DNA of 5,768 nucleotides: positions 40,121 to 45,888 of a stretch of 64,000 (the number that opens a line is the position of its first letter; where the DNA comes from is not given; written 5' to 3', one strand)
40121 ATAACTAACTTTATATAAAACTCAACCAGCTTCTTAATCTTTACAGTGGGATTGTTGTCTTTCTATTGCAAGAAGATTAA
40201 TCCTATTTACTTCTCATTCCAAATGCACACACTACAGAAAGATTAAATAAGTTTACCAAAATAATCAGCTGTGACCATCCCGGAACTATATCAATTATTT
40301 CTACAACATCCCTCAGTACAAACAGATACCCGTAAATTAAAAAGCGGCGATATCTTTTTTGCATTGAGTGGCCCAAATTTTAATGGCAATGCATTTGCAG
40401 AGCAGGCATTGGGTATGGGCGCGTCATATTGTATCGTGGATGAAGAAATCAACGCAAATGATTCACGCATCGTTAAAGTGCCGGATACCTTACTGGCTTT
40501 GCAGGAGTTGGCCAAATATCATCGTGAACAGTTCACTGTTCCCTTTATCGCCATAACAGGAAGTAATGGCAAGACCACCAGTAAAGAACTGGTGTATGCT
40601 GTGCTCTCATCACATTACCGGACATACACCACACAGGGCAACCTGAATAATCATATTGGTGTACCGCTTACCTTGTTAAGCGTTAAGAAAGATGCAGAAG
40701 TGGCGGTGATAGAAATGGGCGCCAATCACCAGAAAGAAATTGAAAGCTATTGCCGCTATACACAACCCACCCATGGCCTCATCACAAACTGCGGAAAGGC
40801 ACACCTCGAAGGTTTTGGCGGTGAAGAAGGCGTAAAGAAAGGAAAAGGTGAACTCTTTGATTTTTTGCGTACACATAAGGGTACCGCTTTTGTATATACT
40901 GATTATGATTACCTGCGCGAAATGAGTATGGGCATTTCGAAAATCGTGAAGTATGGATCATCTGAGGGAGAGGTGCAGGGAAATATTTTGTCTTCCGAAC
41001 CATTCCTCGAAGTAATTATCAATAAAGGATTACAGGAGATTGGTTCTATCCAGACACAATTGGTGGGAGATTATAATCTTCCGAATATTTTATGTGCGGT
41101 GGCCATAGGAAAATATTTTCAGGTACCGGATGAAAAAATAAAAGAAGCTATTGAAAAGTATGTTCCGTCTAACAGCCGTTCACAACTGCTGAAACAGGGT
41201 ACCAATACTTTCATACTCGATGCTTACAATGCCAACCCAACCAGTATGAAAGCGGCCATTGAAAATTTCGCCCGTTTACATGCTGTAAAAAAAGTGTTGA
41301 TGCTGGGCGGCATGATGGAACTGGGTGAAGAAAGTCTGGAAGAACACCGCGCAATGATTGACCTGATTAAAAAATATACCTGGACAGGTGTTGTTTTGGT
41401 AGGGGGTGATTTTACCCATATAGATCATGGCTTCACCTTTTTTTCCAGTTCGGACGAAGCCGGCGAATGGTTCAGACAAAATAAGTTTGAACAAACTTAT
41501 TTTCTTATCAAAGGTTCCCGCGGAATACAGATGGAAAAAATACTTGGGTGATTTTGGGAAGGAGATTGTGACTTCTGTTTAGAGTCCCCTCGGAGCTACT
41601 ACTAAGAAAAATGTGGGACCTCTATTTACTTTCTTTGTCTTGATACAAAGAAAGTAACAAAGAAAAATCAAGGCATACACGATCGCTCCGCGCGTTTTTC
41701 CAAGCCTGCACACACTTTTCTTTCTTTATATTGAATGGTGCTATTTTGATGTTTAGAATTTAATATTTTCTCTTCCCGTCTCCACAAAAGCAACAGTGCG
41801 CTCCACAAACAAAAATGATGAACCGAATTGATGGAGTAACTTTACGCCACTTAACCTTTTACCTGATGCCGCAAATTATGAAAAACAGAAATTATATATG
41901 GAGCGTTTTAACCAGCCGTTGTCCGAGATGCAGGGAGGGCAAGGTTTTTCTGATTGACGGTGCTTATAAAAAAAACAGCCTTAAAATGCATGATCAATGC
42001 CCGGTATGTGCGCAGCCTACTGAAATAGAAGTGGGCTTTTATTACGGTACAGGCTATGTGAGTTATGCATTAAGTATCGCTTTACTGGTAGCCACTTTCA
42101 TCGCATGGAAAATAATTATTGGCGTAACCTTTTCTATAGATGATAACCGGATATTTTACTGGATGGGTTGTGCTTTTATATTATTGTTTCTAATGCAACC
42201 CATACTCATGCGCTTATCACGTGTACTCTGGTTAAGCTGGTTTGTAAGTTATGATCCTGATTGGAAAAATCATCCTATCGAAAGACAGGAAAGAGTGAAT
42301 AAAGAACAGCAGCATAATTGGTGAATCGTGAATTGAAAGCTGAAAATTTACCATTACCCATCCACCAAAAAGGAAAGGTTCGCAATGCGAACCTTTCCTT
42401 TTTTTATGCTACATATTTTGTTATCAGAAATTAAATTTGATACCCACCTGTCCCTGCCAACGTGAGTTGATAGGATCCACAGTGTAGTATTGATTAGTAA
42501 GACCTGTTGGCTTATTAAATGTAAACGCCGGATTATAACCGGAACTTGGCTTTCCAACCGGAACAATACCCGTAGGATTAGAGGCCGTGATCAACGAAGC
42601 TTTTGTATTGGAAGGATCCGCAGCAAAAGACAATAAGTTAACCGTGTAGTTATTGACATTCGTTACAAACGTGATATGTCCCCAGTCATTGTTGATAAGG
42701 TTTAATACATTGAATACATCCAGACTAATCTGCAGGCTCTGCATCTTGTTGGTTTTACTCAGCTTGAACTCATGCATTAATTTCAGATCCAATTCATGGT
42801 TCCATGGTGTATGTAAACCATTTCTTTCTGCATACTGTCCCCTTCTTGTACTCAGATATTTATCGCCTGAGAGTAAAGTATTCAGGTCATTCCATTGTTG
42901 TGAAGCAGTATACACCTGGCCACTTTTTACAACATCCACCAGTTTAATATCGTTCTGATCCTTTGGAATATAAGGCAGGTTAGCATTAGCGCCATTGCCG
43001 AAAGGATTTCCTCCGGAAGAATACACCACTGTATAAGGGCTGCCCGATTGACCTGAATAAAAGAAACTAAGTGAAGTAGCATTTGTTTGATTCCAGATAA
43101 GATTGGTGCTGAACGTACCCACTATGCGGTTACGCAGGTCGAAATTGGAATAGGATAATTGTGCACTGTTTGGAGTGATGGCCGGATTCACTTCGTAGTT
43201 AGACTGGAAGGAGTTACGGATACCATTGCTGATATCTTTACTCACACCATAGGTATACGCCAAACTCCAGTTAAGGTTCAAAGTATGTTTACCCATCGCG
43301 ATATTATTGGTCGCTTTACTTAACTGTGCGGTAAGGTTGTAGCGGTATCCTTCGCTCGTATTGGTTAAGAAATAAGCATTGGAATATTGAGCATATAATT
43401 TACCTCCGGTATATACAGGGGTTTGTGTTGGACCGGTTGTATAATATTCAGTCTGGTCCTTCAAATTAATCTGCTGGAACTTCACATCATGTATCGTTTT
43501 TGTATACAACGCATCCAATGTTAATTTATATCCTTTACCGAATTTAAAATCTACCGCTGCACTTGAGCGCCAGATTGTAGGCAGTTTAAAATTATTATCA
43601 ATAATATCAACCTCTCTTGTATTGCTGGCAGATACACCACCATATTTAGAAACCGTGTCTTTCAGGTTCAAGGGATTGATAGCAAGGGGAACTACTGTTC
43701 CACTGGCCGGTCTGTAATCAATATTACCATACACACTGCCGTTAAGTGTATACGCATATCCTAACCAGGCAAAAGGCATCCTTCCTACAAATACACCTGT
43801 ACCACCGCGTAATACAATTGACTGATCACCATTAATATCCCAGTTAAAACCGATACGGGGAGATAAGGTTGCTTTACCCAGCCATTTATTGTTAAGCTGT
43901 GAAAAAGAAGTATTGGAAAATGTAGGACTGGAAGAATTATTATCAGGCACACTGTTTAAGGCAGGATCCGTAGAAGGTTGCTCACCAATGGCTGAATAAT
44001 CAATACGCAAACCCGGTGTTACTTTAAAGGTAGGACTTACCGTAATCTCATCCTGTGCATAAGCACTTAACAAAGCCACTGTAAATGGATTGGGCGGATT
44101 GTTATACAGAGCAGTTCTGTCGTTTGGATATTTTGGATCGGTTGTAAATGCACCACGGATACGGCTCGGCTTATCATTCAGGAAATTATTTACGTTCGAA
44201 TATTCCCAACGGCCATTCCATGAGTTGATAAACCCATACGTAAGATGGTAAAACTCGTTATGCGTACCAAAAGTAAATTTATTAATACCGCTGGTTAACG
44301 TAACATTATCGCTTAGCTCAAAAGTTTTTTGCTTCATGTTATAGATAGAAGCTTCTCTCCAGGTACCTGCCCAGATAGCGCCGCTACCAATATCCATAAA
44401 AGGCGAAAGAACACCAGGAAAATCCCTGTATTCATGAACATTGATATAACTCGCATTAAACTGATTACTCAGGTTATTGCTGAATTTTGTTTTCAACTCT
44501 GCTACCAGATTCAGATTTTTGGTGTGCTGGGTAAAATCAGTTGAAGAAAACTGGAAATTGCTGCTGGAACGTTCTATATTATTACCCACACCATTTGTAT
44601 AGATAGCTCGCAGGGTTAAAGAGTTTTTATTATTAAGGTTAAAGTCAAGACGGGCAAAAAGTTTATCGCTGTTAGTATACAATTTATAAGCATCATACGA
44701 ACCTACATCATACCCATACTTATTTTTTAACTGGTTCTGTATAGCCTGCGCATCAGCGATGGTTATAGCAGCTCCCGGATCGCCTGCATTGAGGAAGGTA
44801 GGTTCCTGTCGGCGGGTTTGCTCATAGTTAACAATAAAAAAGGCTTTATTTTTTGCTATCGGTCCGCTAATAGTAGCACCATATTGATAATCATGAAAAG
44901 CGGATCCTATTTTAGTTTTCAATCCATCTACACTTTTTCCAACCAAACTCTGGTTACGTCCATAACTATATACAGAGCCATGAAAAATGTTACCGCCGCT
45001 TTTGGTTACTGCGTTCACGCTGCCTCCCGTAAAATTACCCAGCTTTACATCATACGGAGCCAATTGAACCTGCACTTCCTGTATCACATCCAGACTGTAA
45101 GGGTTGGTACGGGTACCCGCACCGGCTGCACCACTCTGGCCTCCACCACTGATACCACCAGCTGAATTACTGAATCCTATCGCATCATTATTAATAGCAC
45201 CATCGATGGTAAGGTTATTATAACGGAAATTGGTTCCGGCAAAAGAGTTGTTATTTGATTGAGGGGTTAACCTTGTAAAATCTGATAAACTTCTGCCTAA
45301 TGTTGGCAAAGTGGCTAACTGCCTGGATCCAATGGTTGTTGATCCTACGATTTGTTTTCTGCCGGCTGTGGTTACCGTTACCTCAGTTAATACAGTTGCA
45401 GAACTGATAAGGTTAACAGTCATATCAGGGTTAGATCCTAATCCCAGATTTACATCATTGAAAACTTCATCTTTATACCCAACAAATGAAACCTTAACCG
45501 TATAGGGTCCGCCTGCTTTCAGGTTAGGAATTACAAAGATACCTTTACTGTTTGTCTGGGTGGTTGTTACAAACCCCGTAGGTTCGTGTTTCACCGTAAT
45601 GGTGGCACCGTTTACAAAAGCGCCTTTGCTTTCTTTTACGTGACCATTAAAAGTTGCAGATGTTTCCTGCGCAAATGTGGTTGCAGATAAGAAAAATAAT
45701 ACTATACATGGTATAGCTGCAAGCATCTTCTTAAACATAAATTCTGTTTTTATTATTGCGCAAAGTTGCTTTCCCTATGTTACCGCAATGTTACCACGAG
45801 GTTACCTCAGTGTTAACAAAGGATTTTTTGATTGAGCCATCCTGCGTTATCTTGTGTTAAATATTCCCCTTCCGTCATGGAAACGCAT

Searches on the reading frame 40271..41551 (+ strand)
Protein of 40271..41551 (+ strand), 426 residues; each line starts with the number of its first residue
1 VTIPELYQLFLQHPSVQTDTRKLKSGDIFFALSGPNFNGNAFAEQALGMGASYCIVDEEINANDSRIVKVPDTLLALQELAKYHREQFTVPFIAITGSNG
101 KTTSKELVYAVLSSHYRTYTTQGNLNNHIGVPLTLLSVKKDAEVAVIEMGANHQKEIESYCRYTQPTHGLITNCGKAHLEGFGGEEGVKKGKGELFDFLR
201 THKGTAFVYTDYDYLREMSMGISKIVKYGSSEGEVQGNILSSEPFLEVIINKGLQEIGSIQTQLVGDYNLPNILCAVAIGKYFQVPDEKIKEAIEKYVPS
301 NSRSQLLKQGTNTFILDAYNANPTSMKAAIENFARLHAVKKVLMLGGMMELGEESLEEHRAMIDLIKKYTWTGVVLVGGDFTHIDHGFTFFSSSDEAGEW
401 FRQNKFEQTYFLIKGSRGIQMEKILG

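Call 32: search_protein_families(library=pfam, max_evalue=0.00001, proteins=[window:40271-41551:+])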
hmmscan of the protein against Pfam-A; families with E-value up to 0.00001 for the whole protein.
window:40271-41551:+ (426 aa): 3 families
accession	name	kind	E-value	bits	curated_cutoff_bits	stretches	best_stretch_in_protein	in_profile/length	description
PF08245.18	Mur_ligase_M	-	8.2e-37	127.5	24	1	95-279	1-199/200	Mur ligase middle domain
PF02875.26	Mur_ligase_C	-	3.3e-10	41.3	28.4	1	303-380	2-78/127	Mur ligase, glutamate ligase domain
PF01225.30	Mur_ligase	-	6.4e-06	26.9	21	0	16-84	5-94/95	Mur ligase family, catalytic domain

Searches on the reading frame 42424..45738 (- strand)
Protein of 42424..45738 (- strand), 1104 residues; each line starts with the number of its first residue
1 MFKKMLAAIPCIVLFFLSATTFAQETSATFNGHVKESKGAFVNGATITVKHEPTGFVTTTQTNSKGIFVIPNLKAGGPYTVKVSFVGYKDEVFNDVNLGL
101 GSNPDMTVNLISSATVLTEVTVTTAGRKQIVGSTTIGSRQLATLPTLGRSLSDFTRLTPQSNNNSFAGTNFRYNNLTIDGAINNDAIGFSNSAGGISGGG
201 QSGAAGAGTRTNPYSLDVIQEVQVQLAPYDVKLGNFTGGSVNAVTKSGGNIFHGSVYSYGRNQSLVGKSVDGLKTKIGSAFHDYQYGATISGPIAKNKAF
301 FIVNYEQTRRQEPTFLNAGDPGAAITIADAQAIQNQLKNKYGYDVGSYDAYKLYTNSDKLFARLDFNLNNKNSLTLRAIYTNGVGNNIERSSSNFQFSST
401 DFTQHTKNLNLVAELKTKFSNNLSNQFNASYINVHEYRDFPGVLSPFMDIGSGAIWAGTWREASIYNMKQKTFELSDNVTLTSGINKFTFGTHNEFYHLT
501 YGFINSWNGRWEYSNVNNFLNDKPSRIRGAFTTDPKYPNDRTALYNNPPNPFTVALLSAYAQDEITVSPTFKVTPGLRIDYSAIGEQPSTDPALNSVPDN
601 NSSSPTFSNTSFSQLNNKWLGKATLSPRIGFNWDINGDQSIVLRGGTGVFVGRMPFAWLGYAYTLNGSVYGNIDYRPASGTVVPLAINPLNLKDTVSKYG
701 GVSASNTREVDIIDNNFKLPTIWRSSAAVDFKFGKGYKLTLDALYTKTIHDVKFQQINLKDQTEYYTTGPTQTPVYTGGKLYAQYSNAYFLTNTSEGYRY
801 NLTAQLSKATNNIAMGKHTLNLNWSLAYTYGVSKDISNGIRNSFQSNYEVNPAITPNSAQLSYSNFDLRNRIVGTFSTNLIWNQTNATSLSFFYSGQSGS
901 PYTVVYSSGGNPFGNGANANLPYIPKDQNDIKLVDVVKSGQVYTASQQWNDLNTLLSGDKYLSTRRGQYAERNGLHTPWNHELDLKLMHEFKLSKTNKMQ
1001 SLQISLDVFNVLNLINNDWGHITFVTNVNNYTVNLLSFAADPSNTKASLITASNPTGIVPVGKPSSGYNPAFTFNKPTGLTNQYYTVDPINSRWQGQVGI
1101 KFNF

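Call 32: search_protein_families(library=pfam, max_evalue=0.00001, proteins=[window:42424-45738:-])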
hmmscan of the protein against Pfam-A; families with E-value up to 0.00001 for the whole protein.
window:42424-45738:- (1104 aa): 3 families
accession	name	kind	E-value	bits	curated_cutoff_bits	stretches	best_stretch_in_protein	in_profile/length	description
PF25183.1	OMP_b-brl_4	-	1e-43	150.3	30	2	353-1016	150-810/838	Outer membrane beta barrel domain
PF13620.12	CarboxypepD_reg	-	7.2e-18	65.2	32.3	1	30-110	2-81/82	Carboxypeptidase regulatory-like domain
PF13715.12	CarbopepD_reg_2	-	2.3e-09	37.6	32.2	1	31-122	2-88/88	CarboxypepD_reg-like domain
